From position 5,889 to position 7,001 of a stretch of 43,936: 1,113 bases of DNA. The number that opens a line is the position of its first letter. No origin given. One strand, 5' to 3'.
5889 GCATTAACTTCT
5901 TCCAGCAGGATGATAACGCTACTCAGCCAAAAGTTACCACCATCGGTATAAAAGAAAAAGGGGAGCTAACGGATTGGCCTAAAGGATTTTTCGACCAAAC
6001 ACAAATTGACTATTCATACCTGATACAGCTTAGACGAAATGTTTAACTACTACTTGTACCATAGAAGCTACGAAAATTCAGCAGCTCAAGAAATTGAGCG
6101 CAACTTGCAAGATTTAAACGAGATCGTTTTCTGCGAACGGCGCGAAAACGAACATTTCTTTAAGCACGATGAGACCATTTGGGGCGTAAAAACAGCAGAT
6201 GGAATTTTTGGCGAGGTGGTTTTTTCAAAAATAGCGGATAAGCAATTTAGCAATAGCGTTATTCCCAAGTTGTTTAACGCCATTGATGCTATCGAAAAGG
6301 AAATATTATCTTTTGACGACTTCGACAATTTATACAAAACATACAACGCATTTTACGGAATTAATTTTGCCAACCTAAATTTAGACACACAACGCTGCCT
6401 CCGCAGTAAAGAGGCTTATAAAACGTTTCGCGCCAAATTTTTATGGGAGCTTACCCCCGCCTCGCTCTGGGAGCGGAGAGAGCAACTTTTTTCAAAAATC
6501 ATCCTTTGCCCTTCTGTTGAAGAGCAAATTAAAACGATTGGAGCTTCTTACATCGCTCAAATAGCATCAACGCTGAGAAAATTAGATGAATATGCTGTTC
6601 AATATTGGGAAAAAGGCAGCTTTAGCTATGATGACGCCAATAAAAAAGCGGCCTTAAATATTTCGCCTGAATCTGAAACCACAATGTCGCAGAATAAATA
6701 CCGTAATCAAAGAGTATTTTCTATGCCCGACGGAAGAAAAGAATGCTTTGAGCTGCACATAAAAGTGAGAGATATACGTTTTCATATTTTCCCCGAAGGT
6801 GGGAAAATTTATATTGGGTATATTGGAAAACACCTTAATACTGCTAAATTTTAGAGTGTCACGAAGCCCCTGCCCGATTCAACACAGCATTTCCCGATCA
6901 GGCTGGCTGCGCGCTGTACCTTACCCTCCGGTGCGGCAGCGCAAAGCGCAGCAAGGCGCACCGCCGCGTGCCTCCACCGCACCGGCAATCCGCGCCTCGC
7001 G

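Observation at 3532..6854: Tightly coupled three-gene operon (DUF262 protein / ABC-type ATPase with DUF3696-like tail / 271-aa orphan): candidate anti-phage system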

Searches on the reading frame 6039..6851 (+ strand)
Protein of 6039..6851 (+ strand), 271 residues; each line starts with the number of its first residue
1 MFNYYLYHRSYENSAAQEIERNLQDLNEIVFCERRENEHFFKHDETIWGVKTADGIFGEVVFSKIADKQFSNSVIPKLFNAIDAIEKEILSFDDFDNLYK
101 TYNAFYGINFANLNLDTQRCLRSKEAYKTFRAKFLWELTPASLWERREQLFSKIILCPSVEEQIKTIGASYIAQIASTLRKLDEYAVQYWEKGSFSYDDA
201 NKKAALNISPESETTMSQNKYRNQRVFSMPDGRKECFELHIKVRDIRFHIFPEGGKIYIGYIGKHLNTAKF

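Call 3: search_protein_families(library=pfam, proteins=[window:6039-6851:+], max_evalue=0.1)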
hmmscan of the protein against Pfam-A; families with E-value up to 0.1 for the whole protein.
window:6039-6851:+ (271 aa): 0 families

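Call 4: search_protein_families(library=padloc, proteins=[window:6039-6851:+], max_evalue=0.1)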
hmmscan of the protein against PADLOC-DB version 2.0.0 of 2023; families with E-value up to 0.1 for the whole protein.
window:6039-6851:+ (271 aa): 7 families
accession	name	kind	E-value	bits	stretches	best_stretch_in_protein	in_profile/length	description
PDLC03912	NsnC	-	6.6e-44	149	1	138-271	183-315/316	-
PDLC03879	NsnC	-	1.2e-30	105.2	1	139-267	181-304/305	-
PDLC03914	NsnC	-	3.7e-13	47.5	1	139-268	174-314/314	-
PDLC03899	NsnC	-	1.6e-09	35.6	1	5-266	6-299/299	-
PDLC03906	NsnC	-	1.1e-07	29.4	1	138-271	181-316/317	-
PDLC03908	NsnC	-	7.2e-05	20.4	1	146-245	162-262/298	-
PDLC03807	RTas337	-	0.01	13.6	1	70-129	189-247/316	DRT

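Call 5: search_protein_families(library=ncbifam, proteins=[window:6039-6851:+], max_evalue=0.1)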
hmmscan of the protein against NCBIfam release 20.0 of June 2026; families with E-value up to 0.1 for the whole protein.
window:6039-6851:+ (271 aa): 0 families

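Call 17: find_homologous_proteins(query=window:6039-6851:+, max_evalue=0.001)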
Query window:6039-6851:+ (271 aa): 119 proteins with E <= 0.001 among 1671 candidates.
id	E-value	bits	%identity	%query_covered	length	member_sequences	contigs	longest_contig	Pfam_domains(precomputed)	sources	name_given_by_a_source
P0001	9.7e-181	617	100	100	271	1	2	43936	-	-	-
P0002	1.8e-139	482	77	100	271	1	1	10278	-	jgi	jgi:hypothetical protein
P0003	2.9e-128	445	71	100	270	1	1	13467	-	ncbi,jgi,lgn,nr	ncbi:MAG: hypothetical protein LBB79_07105 [Prevotellaceae bacterium]|jgi:hypothetical protein|nr:hy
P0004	1.1e-116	407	64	100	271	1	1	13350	-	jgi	jgi:hypothetical protein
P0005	6.7e-114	398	65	100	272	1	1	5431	-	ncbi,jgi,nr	ncbi:MAG: hypothetical protein LBC02_12070 [Planctomycetaceae bacterium]|jgi:hypothetical protein|nr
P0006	1.4e-109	384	63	100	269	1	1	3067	-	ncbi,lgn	-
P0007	3.0e-109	383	62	100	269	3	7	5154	-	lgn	-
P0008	2.3e-107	376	62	100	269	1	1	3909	-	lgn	-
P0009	2.4e-107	376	61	100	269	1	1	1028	-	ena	-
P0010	2.2e-106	373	62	100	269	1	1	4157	-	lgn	-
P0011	6.0e-106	372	59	100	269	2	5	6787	-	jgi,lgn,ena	-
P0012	1.1e-105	371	60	99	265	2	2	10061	-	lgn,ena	-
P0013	2.5e-104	366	59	100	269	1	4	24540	-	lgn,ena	-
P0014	3.3e-103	363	58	100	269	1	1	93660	-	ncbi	-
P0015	5.4e-102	359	58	100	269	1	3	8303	-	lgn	-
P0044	2.4e-88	314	53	100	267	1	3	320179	-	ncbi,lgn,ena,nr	nr:hypothetical protein [uncultured Sediminibacterium sp.]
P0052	8.9e-87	309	53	100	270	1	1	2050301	-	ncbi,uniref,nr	ncbi:hypothetical protein [Reichenbachiella sp. MSK19-1]|uniref:hypothetical protein n=1 Tax=Reichen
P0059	4.3e-86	307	53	100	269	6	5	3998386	-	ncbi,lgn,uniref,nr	ncbi:hypothetical protein CMT89_08525 [Elizabethkingia anophelis]|uniref:hypothetical protein n=1 Ta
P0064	2.1e-85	304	52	100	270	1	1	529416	-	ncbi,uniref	ncbi:hypothetical protein ABE545_04195 [Sphingobacterium faecium]|uniref:hypothetical protein n=1 Ta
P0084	8.5e-80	286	49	100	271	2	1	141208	-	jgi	jgi:hypothetical protein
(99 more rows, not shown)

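Call 26: find_encoding_contigs(protein=P0003, flank=10000, max_places=3)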
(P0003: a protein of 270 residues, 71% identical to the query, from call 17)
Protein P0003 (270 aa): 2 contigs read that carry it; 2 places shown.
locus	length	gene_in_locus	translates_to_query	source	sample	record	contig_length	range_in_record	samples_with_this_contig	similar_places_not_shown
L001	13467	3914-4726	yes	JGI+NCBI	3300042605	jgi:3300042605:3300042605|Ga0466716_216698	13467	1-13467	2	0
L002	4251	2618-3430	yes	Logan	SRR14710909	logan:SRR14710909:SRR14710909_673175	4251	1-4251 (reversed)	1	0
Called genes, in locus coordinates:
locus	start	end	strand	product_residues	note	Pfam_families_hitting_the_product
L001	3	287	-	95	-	PF22600:MTPAP-like_central (weak), PF01909:NTP_transf_2, PF18765:Polbeta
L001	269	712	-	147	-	PF05168:HEPN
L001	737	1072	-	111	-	PF22600:MTPAP-like_central (weak), PF01909:NTP_transf_2, PF18765:Polbeta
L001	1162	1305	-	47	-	-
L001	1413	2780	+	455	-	PF03235:GmrSD_N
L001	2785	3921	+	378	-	PF02463:SMC_N (weak), PF13175:AAA_15, PF13476:AAA_23 (weak), PF13304:AAA_21, PF13175:AAA_15, PF12476:DUF3696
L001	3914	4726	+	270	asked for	-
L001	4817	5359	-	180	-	-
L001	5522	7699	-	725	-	PF02366:PMT (weak), PF00515:TPR_1 (faint), PF07719:TPR_2 (faint), PF13181:TPR_8 (faint), PF13428:TPR_14 (faint), PF14559:TPR_19 (faint)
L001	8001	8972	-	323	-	PF00348:polyprenyl_synt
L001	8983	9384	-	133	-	PF04519:Bactofilin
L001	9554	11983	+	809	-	-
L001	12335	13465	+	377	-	?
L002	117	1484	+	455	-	PF03235:GmrSD_N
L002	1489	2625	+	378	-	PF02463:SMC_N (weak), PF13175:AAA_15, PF13476:AAA_23 (weak), PF13304:AAA_21, PF13175:AAA_15, PF12476:DUF3696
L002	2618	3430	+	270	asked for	-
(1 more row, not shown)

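Call 27: find_encoding_contigs(protein=P0059, flank=10000, max_places=3)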
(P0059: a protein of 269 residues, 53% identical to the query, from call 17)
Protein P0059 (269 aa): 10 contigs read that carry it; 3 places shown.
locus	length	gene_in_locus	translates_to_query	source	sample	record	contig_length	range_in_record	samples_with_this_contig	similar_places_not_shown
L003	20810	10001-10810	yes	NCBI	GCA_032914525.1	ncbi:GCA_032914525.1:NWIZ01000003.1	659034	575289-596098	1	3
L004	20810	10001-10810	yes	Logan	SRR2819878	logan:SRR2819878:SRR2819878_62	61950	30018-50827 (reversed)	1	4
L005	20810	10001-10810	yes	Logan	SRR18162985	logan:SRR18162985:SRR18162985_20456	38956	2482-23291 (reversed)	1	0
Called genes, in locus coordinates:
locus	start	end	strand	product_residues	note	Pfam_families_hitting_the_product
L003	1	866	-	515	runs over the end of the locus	PF00239:Resolvase, PF07508:Recombinase, PF13408:Zn_ribbon_recom (weak)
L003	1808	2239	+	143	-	PF19514:MobC_2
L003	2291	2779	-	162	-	PF04002:RadC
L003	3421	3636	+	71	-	PF13560:HTH_31, PF17762:HTH_ParB (faint), PF12844:HTH_19, PF01381:HTH_3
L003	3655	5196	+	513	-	PF12161:HsdM_N, PF02384:N6_Mtase, PF05175:MTS (weak)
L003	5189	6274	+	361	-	PF16289:PIN_12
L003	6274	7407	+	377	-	PF01420:Methylase_S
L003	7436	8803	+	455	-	PF03235:GmrSD_N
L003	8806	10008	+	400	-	PF13175:AAA_15, PF13476:AAA_23 (weak), PF13304:AAA_21, PF13175:AAA_15, PF12476:DUF3696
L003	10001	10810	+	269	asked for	-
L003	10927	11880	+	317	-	PF05496:RuvB_N (weak), PF20720:nSTAND3, PF00004:AAA, PF13238:AAA_18 (faint)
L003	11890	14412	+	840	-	PF00082:Peptidase_S8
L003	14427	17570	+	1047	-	PF04313:HSDR_N, PF04851:ResIII, PF00270:DEAD (faint), PF18766:SWI2_SNF2, PF22679:T1R_D3-like, PF11867:T1RH-like_C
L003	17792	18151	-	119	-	-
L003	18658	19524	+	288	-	PF02311:AraC_binding, PF12833:HTH_18, PF00165:HTH_AraC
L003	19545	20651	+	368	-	PF22842:Pel9A-like_beta_helix (weak)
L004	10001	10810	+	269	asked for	-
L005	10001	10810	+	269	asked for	-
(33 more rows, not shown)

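Call 31: predict_structure(alignment_id=A1)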
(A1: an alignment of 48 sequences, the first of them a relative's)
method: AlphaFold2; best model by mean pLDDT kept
length: 271 residues; sequences in the alignment: 48
mean_pLDDT: 95.0   pTM: 0.81
mean pLDDT of the five models: 95.0, 95.0, 94.8, 93.9, 93.7
residues with pLDDT >= 90: 246; 70-90: 24; 50-70: 1; < 50: 0
segments of 3 or more residues with pLDDT < 50: none
pLDDT, mean of each block of 10 residues (from residue 1): 96 98 98 93 96 98 97 97 96 91 94 92 96 91 91 97 89 95 97 94 96 95 97 97 95 97 93 66
secondary structure, 60 per line:
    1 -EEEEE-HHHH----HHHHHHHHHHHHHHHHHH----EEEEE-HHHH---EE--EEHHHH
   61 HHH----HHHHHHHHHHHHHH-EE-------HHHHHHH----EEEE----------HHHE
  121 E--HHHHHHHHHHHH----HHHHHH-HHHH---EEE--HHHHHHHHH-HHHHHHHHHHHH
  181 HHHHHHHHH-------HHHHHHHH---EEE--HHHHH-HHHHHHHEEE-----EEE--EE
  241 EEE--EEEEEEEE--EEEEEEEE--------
elements in order: E2-6 H8-11 H16-33 E38-42 H44-47 H57-63 H68-81 H92-98 E103-106 H124-135 H140-145 H147-150 E154-156 H159-167 H169-189 H197-204 E208-210 H213-217 H219-225 E226-228 E234-236 E239-243 E246-253 E256-263

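Call 33: fold_search(model_id=the predicted structure, library=pdb)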
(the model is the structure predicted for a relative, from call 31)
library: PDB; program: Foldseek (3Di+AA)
matches with E <= 10: 365; with E <= 0.001: 0
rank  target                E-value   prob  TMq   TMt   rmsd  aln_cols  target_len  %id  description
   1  8xfw_A                1.9e-01  0.18  0.24  0.16  16.8       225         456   12  Crystal structure of MiCGT(M148A/V190T/S121D) in complex with UDP (released 2024-12-18)
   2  6l8e_E                2.7e-01  0.47  0.20  0.49   5.5       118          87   12  Crystal structure of heterohexameric YoeB-YefM complex bound to 26bp-DNA (released 2020-09-02)
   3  5ixl_C                3.2e-01  0.11  0.11  0.27  10.2        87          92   14  Structure of P. vulgaris HigB toxin Y91A variant (released 2016-07-20)
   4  7va8_A                3.6e-01  0.13  0.23  0.15  17.5       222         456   11  Crystal structure of MiCGT (released 2022-07-06)
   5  7bwf_A                3.9e-01  0.30  0.18  0.46   8.5       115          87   13  YoeB-YefM complex from Staphylococcus aureus (released 2020-05-20)
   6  5ajt_A                4.6e-01  0.08  0.20  0.24  14.5       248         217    8  Crystal structure of ligand-free phosphoribohydrolase lonely guy from Claviceps purpurea (released 2015-06-03)
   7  4mct_D                5.3e-01  0.41  0.19  0.45   4.4        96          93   14  P. vulgaris HIGBA structure, crystal form 1 (released 2013-12-11)
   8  3bji_B                5.3e-01  0.08  0.13  0.10  19.0       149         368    9  Structural Basis of Promiscuous Guanine Nucleotide Exchange by the T-Cell Essential Vav1 (released 2008-07-15)
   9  4pnh_A                6.0e-01  0.14  0.22  0.33   9.1       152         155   11  Crystal structure of D,D-heptose 1,7-bisphosphate phosphatase from Burkholderia Thailandensis (released 2015-06-24)
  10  9chn_B                7.2e-01  0.08  0.11  0.27   9.3        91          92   18  P. vulgaris trimeric HigBA- operator 2 DNA (released 2025-07-02)
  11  7xhl_G                7.2e-01  0.06  0.23  0.15  20.3       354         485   11  Complex structure of a Glucose 6-Phosphate Dehydrogenase from Zymomonas mobilis (released 2023-04-12)
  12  8phb_B                8.7e-01  0.04  0.18  0.14  15.7       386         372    9  Crystal structure of apo Cami1 (released 2023-12-13)
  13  7xbj_A                9.2e-01  0.14  0.21  0.20  10.8       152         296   12  Txp40, an insecticidal toxin protein from Xenorhabdus nematophila (released 2023-03-29)
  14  5iwh                  9.2e-01  0.06  0.11  0.24  10.4        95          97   15  Structure of P. vulgaris HigB toxin delta H92 (released 2016-07-20)
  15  3odx_B                9.2e-01  0.04  0.11  0.09  20.3       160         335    9  Crystal Structure of an N-terminally Truncated Linker-DH/PH Domains of p115-RhoGEF (released 2011-01-05)
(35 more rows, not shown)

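Call 42: find_related_loci(query=A1, collection=genome_contigs, flank=10000)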
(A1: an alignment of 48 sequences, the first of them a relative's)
Query A1 (271 aa) in genome_contigs; peptide patterns used: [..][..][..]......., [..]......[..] (x = any residue, [..] = any of these).
554 stretches matched a pattern; 170 encode a relative of the query (tblastn E <= 1e-3); the best 80 are kept; 80 distinct loci.
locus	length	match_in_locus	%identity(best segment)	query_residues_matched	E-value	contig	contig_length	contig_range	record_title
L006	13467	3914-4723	71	1-271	2e-134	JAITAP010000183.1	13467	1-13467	MAG: Prevotellaceae bacterium isolate Ncb351_bin5 k119_3388405, whole genome shotgun sequence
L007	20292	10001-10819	68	1-271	3e-128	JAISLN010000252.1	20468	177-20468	MAG: Prevotellaceae bacterium isolate Im510_bin108 k119_110982, whole genome shotgun sequence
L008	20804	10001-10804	58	1-271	8e-110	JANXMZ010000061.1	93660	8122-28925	MAG: Bacteroidetes bacterium isolate 338R_concoct_99_sub 338R_k141_1117972, whole genome shotgun sequence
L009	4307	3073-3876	58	1-271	1e-109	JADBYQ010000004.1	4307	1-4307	MAG: Cytophagales bacterium isolate M112S1SP2A05QC M112S1_4, whole genome shotgun sequence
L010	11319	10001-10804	56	1-271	3e-106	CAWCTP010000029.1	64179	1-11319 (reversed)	MAG: uncultured delta proteobacterium isolate MFD05442.bin.2.256 genome assembly, contig: contig_81726, whole genome sho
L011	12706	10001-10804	56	1-271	1e-105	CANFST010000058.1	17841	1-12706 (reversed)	MAG: Chitinophagales bacterium isolate Jr-16oct17-254 genome assembly, contig: Jr-16oct17-C5942, whole genome shotgun se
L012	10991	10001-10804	56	1-271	4e-105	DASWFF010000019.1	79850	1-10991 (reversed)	MAG TPA_asm: Puia sp. isolate SMAG_U2782 k141_689545, whole genome shotgun sequence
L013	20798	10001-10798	53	1-270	5e-95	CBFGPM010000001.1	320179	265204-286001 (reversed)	MAG TPA_asm: uncultured Sediminibacterium sp. isolate SRR14536362_binner123_Refined_65 genome assembly, contig: ERZ27321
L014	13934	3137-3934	51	1-270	5e-92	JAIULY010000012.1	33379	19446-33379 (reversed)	MAG: Schleiferiaceae bacterium isolate PBR18_bin01 bin01.contig0011, whole genome shotgun sequence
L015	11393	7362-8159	51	1-270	7e-91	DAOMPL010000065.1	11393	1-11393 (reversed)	MAG TPA_asm: Edaphocola sp. isolate AMR_MDS_5861 NODE_2455_length_11393_cov_13.483860, whole genome shotgun sequence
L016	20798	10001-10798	53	1-270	7e-97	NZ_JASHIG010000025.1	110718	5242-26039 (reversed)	Flectobacillus roseus strain LMG 24501 MS24501_ctg025, whole genome shotgun sequence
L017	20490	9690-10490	51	1-271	9e-90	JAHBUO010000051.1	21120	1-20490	MAG: Ignavibacteriaceae bacterium isolate ACE_BAC35 BAC35_51, whole genome shotgun sequence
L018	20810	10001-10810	48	1-271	4e-82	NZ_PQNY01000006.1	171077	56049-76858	Flavobacterium croceum DSM 17960 Ga0002101_106, whole genome shotgun sequence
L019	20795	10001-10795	43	1-269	2e-68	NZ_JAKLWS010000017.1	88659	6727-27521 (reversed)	Rhodohalobacter sulfatireducens strain WB101 scaffold_17_length=88660, whole genome shotgun sequence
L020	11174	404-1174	37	1-266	9e-52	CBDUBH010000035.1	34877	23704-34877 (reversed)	MAG TPA_asm: uncultured Melioribacteraceae bacterium isolate ERR2431955_binner123_Refined_67 genome assembly, contig: ER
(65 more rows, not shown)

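Call 60: find_encoding_contigs(protein=P0064, flank=10000, max_places=1)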
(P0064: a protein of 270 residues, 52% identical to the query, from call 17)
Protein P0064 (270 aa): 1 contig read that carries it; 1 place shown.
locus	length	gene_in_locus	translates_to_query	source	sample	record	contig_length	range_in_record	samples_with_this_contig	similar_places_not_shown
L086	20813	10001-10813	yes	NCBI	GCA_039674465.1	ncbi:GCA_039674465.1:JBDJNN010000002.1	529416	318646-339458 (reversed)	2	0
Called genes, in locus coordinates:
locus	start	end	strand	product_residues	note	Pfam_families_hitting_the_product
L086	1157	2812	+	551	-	PF04326:SLFN_AlbA_2, PF13749:HATPase_c_4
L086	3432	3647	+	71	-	PF13560:HTH_31, PF12844:HTH_19, PF01381:HTH_3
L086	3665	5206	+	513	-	PF12161:HsdM_N, PF02384:N6_Mtase, PF05175:MTS (weak)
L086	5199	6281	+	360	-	PF16289:PIN_12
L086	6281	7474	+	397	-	PF01420:Methylase_S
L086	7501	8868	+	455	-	PF03235:GmrSD_N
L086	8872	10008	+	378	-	PF13175:AAA_15, PF13304:AAA_21, PF13175:AAA_15, PF12476:DUF3696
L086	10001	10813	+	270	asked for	-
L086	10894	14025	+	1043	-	PF04313:HSDR_N, PF04851:ResIII, PF18766:SWI2_SNF2, PF22679:T1R_D3-like, PF11867:T1RH-like_C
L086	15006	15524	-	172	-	-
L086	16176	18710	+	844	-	PF00578:AhpC-TSA (weak), PF08534:Redoxin (weak)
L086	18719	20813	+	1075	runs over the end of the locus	PF13715:CarbopepD_reg_2 (weak), PF07715:Plug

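Call 61: find_encoding_contigs(protein=P0052, flank=10000, max_places=1)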
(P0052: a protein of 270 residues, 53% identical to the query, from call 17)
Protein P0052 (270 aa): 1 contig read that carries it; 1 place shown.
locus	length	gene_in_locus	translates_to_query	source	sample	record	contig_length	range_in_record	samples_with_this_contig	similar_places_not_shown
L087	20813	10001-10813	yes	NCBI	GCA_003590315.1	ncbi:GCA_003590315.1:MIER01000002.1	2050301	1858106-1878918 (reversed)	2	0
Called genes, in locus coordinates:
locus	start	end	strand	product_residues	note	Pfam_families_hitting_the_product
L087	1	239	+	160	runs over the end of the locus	-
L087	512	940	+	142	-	-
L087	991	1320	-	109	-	-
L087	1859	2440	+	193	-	PF14317:YcxB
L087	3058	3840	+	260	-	PF13181:TPR_8 (faint), PF00515:TPR_1 (faint), PF07719:TPR_2 (faint), PF13432:TPR_16 (faint), PF25063:ARM_TT21_C, PF13176:TPR_7 (faint), PF14559:TPR_19 (faint), PF13431:TPR_17 (faint)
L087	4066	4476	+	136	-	-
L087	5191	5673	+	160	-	-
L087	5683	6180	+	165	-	-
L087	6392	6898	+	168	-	-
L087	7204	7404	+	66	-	PF13443:HTH_26, PF01381:HTH_3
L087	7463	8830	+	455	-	PF03235:GmrSD_N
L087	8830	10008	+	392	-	PF13175:AAA_15, PF13476:AAA_23, PF13304:AAA_21, PF13175:AAA_15, PF12476:DUF3696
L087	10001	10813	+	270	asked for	-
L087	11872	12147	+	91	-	PF01527:HTH_Tnp_1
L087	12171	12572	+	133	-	PF13276:HTH_21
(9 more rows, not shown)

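Call 62: find_encoding_contigs(protein=P0044, flank=10000, max_places=1)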
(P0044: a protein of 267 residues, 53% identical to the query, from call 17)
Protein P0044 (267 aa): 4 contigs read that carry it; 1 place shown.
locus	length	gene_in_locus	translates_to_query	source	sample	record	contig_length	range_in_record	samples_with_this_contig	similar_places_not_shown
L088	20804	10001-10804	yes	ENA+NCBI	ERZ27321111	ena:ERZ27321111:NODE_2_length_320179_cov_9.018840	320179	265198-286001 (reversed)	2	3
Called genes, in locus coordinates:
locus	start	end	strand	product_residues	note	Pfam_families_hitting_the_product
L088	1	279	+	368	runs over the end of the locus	PF13776:DUF4172, PF02661:Fic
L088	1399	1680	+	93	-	PF05930:Phage_AlpA (weak), PF12728:HTH_17 (weak)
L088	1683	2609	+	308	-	-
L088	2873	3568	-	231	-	-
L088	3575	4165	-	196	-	-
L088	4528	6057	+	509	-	PF12161:HsdM_N, PF02384:N6_Mtase, PF05175:MTS (faint)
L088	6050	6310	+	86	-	-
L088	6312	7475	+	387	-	PF01420:Methylase_S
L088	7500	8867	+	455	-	PF03235:GmrSD_N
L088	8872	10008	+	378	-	PF13175:AAA_15 (weak), PF13476:AAA_23 (weak), PF13304:AAA_21, PF13175:AAA_15, PF12476:DUF3696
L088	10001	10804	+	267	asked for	-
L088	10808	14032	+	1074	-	PF04313:HSDR_N, PF04851:ResIII, PF18766:SWI2_SNF2, PF22679:T1R_D3-like, PF11867:T1RH-like_C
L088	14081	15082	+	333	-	PF13091:PLDc_2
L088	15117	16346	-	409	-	PF13102:Phage_int_SAM_5, PF00589:Phage_integrase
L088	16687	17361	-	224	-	PF07883:Cupin_2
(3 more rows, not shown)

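Call 63: find_encoding_contigs(protein=P0084, flank=10000, max_places=1)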
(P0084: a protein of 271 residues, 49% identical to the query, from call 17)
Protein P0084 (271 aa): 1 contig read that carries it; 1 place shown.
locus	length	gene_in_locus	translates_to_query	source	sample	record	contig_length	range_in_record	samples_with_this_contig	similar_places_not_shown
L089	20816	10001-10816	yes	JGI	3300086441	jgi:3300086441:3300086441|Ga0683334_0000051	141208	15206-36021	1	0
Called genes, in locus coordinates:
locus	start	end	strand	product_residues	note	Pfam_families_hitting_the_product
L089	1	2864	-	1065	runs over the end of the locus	PF04313:HSDR_N, PF04851:ResIII, PF18766:SWI2_SNF2, PF22679:T1R_D3-like, PF11867:T1RH-like_C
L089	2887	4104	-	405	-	PF01420:Methylase_S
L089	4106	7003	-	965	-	PF12161:HsdM_N, PF02384:N6_Mtase, PF01170:UPF0020 (weak), PF07669:Eco57I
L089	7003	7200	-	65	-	PF07022:Phage_CI_repr (weak), PF13443:HTH_26, PF01381:HTH_3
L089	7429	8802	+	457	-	PF03235:GmrSD_N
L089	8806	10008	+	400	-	PF11398:DUF2813 (faint), PF13175:AAA_15, PF13476:AAA_23 (weak), PF13304:AAA_21, PF13175:AAA_15, PF12476:DUF3696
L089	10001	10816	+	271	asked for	-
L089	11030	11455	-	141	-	-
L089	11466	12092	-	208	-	PF02586:SRAP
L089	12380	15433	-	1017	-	PF02811:PHP, PF07733:DNA_pol3_alpha, PF17657:DNA_pol3_finger, PF14579:HHH_6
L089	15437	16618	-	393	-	PF00817:IMS, PF21999:IMS_HHH_1 (weak), PF11799:IMS_C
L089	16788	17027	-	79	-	PF22292:DUF6965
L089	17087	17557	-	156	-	PF04002:RadC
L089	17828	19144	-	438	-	PF14284:PcfJ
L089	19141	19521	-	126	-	PF14058:PcfK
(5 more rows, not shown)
